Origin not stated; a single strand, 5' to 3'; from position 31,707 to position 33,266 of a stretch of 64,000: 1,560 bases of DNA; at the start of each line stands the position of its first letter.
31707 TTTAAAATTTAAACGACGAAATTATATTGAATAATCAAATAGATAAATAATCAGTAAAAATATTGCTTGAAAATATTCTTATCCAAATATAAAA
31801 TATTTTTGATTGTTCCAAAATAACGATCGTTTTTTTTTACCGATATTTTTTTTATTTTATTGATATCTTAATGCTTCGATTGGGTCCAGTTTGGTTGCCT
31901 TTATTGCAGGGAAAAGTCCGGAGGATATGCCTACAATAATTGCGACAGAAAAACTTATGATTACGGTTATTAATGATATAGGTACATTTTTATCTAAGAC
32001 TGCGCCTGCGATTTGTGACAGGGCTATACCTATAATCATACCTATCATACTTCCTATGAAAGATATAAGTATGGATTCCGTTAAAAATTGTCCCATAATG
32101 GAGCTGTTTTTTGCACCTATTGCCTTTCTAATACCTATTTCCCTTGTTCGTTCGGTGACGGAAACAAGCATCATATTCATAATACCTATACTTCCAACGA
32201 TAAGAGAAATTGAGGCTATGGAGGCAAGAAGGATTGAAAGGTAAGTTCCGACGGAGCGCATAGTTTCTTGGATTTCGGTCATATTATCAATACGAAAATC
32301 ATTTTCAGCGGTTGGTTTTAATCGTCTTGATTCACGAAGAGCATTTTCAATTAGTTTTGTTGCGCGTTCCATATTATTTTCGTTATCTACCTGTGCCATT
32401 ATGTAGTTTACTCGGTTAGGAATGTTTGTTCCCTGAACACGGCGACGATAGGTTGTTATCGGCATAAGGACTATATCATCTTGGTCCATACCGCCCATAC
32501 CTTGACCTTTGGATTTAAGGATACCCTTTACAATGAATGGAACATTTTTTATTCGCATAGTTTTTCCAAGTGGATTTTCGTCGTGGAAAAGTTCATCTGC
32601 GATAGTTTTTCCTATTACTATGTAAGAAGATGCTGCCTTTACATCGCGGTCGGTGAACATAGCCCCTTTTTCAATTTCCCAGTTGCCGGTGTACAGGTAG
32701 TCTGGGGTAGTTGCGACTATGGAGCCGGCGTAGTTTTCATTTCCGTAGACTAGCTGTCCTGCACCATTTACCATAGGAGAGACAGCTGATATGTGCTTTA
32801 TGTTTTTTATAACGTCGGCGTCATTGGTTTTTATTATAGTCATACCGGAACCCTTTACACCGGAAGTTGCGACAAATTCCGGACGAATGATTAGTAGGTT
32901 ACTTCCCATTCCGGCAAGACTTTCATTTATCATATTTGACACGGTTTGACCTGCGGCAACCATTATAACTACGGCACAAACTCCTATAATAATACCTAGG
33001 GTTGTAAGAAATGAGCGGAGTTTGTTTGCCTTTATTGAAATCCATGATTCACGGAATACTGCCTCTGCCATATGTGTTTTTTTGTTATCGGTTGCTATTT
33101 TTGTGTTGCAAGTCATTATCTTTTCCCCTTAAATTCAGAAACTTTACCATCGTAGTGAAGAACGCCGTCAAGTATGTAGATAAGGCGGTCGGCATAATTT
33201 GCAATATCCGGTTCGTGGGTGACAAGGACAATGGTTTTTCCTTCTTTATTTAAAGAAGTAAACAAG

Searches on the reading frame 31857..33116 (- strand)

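Call 32: search_protein_families(library=pfam, proteins=[window:31857-33116:-], max_evalue=0.01)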
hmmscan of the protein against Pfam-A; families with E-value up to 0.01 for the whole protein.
window:31857-33116:- (419 aa): 2 families
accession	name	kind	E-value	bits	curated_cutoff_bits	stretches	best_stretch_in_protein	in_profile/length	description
PF12704.14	MacB_PCD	-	9.3e-48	163.7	27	1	35-258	1-206/207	MacB-like periplasmic core domain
PF02687.27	FtsX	-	1.1e-20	74.3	25.5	1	299-412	2-120/120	FtsX-like permease C-terminal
